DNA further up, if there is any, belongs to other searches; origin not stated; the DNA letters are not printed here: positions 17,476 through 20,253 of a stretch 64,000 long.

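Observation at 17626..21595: Orphan periplasmic bis-MGD enzyme with unusual Cys-cluster spacing and no membrane-anchor subunit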

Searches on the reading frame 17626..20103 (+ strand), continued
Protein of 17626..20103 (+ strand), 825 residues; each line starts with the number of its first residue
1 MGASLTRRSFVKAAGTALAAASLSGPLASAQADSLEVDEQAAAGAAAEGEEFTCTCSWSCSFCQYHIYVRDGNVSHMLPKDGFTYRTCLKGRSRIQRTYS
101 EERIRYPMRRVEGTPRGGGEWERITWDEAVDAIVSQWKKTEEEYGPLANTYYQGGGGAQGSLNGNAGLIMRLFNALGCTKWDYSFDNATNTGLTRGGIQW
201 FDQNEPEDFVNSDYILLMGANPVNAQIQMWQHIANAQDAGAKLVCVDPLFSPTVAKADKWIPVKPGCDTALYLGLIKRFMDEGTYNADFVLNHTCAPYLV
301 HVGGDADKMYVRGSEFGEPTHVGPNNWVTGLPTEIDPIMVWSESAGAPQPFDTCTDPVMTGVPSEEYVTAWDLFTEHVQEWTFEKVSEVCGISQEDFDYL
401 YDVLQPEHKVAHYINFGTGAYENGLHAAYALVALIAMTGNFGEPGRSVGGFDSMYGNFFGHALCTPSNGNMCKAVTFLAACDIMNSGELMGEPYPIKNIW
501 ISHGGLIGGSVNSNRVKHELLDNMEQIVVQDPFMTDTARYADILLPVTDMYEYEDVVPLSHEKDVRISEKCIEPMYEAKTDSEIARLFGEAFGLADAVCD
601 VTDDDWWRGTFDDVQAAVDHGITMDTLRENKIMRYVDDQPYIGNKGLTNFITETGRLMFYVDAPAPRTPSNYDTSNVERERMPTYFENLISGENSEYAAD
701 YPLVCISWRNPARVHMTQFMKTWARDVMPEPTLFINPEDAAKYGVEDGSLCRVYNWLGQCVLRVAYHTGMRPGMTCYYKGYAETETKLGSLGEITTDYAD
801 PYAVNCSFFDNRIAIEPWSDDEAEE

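Call 44: find_encoding_contigs(protein=window:17626-20103:+, flank=10000, max_places=8)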
Protein window:17626-20103:+ (825 aa): 5 contigs read that carry it; 4 places shown.
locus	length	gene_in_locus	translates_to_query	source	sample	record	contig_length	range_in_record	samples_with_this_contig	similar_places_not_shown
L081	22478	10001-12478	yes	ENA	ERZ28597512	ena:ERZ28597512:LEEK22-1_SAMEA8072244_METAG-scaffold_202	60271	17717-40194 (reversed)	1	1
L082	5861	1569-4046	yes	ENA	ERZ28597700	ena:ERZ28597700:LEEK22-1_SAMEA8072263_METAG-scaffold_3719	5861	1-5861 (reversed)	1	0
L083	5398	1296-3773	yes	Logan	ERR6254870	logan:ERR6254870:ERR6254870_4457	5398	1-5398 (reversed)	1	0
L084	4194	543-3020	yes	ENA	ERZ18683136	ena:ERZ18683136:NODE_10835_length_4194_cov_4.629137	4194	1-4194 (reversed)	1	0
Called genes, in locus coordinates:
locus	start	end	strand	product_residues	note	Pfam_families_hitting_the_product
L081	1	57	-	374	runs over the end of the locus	PF00561:Abhydrolase_1, PF12146:Hydrolase_4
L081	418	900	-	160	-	PF00196:GerE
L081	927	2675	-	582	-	PF00890:FAD_binding_2, PF01266:DAO, PF07992:Pyr_redox_2 (faint), PF12831:FAD_oxidored (weak)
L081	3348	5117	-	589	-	PF07992:Pyr_redox_2, PF13450:NAD_binding_8 (faint), PF13738:Pyr_redox_3 (faint), PF00070:Pyr_redox, PF02852:Pyr_redox_dim, PF00581:Rhodanese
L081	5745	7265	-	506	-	-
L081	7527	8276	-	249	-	PF00929:RNase_T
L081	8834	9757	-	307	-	PF00126:HTH_1, PF03466:LysR_substrate (weak)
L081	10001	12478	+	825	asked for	PF00384:Molybdopterin, PF01568:Molydop_binding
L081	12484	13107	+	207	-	PF12797:Fer4_2 (faint), PF12838:Fer4_7 (weak), PF13237:Fer4_10, PF13247:Fer4_11, PF12838:Fer4_7, PF13187:Fer4_9 (weak), PF00037:Fer4 (weak), PF13247:Fer4_11, +3 more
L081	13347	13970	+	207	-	PF02613:Nitrate_red_del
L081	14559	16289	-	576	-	PF00890:FAD_binding_2, PF01266:DAO, PF01494:FAD_binding_3 (faint), PF03486:HI0933_like (faint), PF07992:Pyr_redox_2 (faint), PF12831:FAD_oxidored (weak)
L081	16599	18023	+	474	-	PF00196:GerE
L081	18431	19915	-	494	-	PF02810:SEC-C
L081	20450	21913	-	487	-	PF04326:SLFN_AlbA_2, PF13749:HATPase_c_4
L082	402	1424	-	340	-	PF00126:HTH_1, PF03466:LysR_substrate (weak)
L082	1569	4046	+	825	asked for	PF00384:Molybdopterin, PF01568:Molydop_binding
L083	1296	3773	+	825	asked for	PF00384:Molybdopterin, PF01568:Molydop_binding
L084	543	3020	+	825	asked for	PF00384:Molybdopterin, PF01568:Molydop_binding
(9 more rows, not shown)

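Call 45: predict_structure(alignment_id=A2)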
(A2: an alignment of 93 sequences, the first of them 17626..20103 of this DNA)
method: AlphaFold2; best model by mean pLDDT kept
length: 825 residues; sequences in the alignment: 93
mean_pLDDT: 91.2   pTM: 0.89
mean pLDDT of the five models: 91.2, 91.1, 89.9, 89.8, 89.5
residues with pLDDT >= 90: 650; 70-90: 117; 50-70: 18; < 50: 40
segments of 3 or more residues with pLDDT < 50: 1-6, 15-38, 42-46
pLDDT, mean of each block of 10 residues (from residue 1): 46 48 41 42 58 87 90 91 86 90 97 96 98 99 98 86 90 97 90 94 94 96 90 97 97 97 97 98 98 98 94 98 86 96 98 97 97 98 98 98 98 90 97 97 92 75 91 96 97 97 87 96 98 94 96 93 93 97 98 97 93 90 96 95 93 97 96 94 97 96 95 85 87 97 98 97 97 95 91 94 95 95 59
secondary structure, 60 per line:
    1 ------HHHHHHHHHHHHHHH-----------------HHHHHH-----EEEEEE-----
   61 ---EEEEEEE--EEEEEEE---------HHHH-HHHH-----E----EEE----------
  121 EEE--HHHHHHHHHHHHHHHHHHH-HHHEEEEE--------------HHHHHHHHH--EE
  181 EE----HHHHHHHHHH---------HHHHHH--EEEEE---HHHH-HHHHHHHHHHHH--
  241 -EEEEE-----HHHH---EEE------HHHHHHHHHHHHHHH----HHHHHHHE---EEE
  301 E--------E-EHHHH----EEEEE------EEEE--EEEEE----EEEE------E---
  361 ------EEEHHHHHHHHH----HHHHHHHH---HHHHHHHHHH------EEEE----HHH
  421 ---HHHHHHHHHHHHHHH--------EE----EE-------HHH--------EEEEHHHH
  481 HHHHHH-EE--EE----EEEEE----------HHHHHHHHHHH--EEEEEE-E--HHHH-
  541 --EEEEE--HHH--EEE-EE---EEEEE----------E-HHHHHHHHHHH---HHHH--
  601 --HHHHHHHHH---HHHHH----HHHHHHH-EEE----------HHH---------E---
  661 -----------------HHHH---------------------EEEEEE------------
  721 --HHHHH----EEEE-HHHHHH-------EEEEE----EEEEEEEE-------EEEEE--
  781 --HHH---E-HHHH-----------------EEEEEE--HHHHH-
elements in order (helices of 4 or more, strands of 3 or more residues): H7-21 H39-44 E50-55 E64-70 E73-79 H89-92 H94-97 E108-110 E121-123 H126-144 E149-153 H168-176 E179-182 H187-196 H206-211 E214-218 H222-225 H227-238 E242-246 H252-255 E259-261 H268-282 H287-293 E298-301 H313-316 E321-325 E332-335 E338-342 E347-350 E367-369 H370-378 H383-390 H394-403 E410-413 H424-438 E473-476 H477-486 E498-502 H513-523 E526-531 H536-539 E543-547 E555-557 E564-568 H581-591 H595-598 H603-611 H615-619 H624-630 E632-634 H678-681 E703-708 H723-727 E732-735 H737-742 E750-754 E759-766 E774-778 H791-794 E812-817 H820-824

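Call 48: fold_search(model_id=the predicted structure, library=pdb)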
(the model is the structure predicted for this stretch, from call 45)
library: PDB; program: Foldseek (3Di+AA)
matches with E <= 10: 1117; with E <= 0.001: 181
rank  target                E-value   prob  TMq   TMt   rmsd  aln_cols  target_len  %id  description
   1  5ch7_C                7.2e-50  1.00  0.75  0.70   7.4       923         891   20  Crystal structure of the perchlorate reductase PcrAB - Phe164 gate switch intermediate - from Azospira suillum PS (released 2016-03-09)
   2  4ydd_C                9.7e-50  1.00  0.73  0.68   8.0       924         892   20  Crystal structure of the perchlorate reductase PcrAB from Azospira suillum PS (released 2016-03-09)
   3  5ch7_A                1.0e-49  1.00  0.76  0.70   7.7       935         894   20  Crystal structure of the perchlorate reductase PcrAB - Phe164 gate switch intermediate - from Azospira suillum PS (released 2016-03-09)
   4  4ydd_A                1.1e-49  1.00  0.75  0.69   8.3       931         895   20  Crystal structure of the perchlorate reductase PcrAB from Azospira suillum PS (released 2016-03-09)
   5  5e7o_A                1.5e-48  1.00  0.75  0.69   8.2       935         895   20  Crystal structure of the perchlorate reductase PcrAB mutant W461E of PcrA from Azospira suillum PS (released 2016-03-09)
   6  2ivf_A                6.4e-46  1.00  0.72  0.66   6.5       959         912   17  Ethylbenzene dehydrogenase from Aromatoleum aromaticum (released 2006-09-14)
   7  1eu1                  2.3e-45  1.00  0.68  0.73   7.1       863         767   21  THE CRYSTAL STRUCTURE OF RHODOBACTER SPHAEROIDES DIMETHYLSULFOXIDE REDUCTASE REVEALS TWO DISTINCT MOLYBDENUM COORDINATIO (released 2000-08-02)
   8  4dmr                  1.5e-44  1.00  0.67  0.71   7.1       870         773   20  REDUCED DMSO REDUCTASE FROM RHODOBACTER CAPSULATUS WITH BOUND DMSO SUBSTRATE (released 1998-03-18)
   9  7vw6_A                3.0e-44  1.00  0.68  0.62   5.0       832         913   18  Cryo-EM Structure of Formate Dehydrogenase 1 from Methylorubrum extorquens AM1 (released 2022-06-01)
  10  1dms                  3.0e-44  1.00  0.69  0.74   5.6       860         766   20  STRUCTURE OF DMSO REDUCTASE (released 1998-07-01)
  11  1e61_A                3.3e-44  1.00  0.68  0.72   7.0       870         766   20  OXIDIZED DMSO REDUCTASE EXPOSED TO HEPES - Structure II BUFFER (released 2000-08-25)
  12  1e5v_A                3.5e-44  1.00  0.69  0.74   6.9       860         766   20  OXIDIZED DMSO REDUCTASE EXPOSED TO HEPES BUFFER (released 2000-08-25)
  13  7l5s                  4.5e-44  1.00  0.67  0.72   7.2       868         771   20  Crystal Structure of Haemophilus influenzae MtsZ at pH 5.5 (released 2021-04-21)
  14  1h5n_A                5.4e-44  1.00  0.68  0.73   6.7       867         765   19  DMSO REDUCTASE MODIFIED BY THE PRESENCE OF DMS AND AIR (released 2002-05-17)
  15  7l5i                  5.4e-44  1.00  0.68  0.73   7.0       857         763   20  Crystal Structure of Haemophilus influenzae MtsZ at pH 7.0 (released 2021-04-21)
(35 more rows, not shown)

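Call 75: search_protein_representatives(protein=window:17626-20103:+)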
Query: 825 residues. Proteins with E-value up to 0.001 (for the whole library): 9006; up to 1e-10: 3524; up to 1e-30: 689. The best 150 are listed.
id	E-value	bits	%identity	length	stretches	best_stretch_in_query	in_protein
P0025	0.0e+00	1342.2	71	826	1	1-820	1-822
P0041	8.1e-209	712.1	45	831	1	3-821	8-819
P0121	6.2e-190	649.6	42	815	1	3-823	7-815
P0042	3.7e-189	647.1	42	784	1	47-819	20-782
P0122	1.9e-155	535.5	37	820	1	4-821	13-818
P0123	2.8e-140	485.3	36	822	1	4-819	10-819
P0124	3.4e-139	481.8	36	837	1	3-819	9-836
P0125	1.4e-137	476.4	37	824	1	4-822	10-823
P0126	4.5e-135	468.1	38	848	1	3-823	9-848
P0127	2.8e-133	462.2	34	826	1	4-821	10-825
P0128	3.5e-130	451.9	34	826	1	5-822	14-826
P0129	3.8e-130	451.9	35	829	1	4-824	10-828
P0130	1.4e-129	450.0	36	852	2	345-824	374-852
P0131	1.1e-127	443.7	34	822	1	3-820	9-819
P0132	5.5e-126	438.1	34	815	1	4-819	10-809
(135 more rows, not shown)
